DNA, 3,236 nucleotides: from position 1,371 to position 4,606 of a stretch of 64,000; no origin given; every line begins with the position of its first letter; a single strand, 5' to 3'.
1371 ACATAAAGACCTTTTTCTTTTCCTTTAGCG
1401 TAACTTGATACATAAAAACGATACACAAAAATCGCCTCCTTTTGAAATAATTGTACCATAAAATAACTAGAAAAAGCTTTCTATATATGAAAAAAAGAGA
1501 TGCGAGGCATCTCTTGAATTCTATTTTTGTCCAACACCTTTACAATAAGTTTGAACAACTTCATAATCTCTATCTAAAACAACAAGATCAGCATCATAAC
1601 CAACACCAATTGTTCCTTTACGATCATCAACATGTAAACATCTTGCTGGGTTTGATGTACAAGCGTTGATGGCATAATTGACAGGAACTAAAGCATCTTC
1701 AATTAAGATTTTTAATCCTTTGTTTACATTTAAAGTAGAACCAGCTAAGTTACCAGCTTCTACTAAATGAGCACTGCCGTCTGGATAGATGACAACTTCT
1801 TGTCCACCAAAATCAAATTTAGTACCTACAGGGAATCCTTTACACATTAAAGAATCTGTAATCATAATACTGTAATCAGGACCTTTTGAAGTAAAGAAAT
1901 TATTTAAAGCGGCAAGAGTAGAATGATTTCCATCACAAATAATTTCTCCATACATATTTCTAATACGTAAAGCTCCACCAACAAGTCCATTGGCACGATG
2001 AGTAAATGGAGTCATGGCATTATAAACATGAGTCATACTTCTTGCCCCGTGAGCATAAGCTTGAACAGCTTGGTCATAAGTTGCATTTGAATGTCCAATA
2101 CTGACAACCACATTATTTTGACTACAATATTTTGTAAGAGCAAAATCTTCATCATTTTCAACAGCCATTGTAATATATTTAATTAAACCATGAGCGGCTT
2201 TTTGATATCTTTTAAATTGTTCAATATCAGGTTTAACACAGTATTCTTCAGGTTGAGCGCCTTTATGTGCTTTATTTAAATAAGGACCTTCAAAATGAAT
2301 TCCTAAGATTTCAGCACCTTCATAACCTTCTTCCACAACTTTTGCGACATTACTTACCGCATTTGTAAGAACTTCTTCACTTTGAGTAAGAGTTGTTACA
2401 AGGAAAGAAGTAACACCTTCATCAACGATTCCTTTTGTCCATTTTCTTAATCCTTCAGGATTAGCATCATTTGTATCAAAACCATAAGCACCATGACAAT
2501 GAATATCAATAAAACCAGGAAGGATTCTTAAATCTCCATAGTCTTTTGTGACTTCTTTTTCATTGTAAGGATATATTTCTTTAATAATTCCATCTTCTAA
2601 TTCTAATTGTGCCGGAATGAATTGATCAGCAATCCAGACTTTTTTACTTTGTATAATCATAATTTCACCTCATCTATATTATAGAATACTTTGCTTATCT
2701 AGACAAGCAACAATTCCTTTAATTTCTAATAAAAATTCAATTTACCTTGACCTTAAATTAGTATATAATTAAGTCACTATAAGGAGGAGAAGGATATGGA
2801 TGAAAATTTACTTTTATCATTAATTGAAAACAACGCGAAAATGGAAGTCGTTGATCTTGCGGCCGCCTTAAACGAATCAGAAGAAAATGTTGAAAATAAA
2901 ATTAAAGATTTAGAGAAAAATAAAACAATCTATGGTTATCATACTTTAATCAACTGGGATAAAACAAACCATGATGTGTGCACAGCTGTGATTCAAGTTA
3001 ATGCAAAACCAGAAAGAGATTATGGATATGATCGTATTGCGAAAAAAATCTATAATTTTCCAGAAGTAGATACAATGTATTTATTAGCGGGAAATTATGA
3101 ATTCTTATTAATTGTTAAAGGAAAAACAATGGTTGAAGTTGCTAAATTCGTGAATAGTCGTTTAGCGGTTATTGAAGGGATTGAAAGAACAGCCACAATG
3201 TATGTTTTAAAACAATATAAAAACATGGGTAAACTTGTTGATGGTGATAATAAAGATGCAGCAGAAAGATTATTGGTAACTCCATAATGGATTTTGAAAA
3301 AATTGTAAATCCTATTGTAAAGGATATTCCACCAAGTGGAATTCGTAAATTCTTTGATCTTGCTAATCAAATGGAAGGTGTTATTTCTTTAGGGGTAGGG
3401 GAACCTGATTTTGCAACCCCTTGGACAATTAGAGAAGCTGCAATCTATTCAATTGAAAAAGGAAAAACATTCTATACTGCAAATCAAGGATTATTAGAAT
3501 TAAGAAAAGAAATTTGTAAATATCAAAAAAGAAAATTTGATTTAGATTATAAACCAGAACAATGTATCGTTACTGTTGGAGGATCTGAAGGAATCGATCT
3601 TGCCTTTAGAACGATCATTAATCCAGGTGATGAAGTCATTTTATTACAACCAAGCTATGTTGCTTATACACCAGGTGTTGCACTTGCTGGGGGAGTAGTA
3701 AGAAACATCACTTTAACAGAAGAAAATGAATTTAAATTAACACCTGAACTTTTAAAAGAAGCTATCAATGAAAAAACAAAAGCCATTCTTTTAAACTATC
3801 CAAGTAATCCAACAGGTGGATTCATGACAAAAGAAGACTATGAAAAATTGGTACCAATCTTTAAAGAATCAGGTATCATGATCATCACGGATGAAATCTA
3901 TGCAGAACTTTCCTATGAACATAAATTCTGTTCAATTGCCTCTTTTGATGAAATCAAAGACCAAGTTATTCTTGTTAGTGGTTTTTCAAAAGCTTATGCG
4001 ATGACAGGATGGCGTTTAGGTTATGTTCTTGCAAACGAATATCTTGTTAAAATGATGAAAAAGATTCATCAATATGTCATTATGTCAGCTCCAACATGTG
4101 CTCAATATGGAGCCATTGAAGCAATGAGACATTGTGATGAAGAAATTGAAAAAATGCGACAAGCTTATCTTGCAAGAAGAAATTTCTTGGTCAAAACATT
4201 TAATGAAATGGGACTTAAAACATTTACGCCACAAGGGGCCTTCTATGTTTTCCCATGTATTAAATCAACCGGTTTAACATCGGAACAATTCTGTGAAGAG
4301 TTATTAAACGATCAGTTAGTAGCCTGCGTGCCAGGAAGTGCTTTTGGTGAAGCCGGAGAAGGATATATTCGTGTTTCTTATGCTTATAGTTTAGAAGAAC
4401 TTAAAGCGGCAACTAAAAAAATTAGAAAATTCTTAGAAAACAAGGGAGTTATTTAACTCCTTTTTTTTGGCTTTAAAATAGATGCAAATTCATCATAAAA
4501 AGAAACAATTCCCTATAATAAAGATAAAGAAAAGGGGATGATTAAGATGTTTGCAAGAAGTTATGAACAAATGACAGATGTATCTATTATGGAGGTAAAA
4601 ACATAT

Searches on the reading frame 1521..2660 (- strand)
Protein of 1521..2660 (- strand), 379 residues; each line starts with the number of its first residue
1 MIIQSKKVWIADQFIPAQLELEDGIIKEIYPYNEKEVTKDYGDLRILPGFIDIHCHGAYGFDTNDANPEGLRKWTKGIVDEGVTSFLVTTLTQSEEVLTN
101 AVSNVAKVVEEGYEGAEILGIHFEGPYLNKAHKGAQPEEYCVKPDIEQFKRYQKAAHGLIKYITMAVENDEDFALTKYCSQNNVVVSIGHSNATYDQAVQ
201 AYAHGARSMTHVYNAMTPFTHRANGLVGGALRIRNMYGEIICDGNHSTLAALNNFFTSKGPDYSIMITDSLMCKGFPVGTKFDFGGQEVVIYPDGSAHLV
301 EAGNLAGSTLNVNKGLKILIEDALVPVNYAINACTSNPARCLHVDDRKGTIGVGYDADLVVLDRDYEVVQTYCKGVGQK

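Call 47: search_protein_families(library=pfam, proteins=[window:1521-2660:-], max_evalue=0.000001)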
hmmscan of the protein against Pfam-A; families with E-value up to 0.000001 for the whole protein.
window:1521-2660:- (379 aa): 2 families
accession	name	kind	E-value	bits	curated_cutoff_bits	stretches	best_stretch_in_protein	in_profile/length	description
PF01979.26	Amidohydro_1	-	8e-28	98.1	25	1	46-375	2-342/345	Amidohydrolase family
PF07969.17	Amidohydro_3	-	4.4e-15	56.6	29.7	1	313-370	395-452/472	Amidohydrolase family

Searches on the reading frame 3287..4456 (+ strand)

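Call 47: search_protein_families(library=pfam, proteins=[window:3287-4456:+], max_evalue=0.000001)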
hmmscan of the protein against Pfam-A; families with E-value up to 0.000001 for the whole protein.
window:3287-4456:+ (389 aa): 3 families
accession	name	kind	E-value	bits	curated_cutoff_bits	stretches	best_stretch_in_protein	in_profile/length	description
PF00155.27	Aminotran_1_2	-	2.6e-76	257.6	19.7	1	31-379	2-361/361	Aminotransferase class I and II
PF01053.26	Cys_Met_Meta_PP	-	1.4e-07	30.8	27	1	90-205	67-176/381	Cys/Met metabolism PLP-dependent enzyme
PF01041.23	DegT_DnrJ_EryC1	-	1.8e-07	31.2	19.8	1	90-202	39-145/360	DegT/DnrJ/EryC1/StrS aminotransferase family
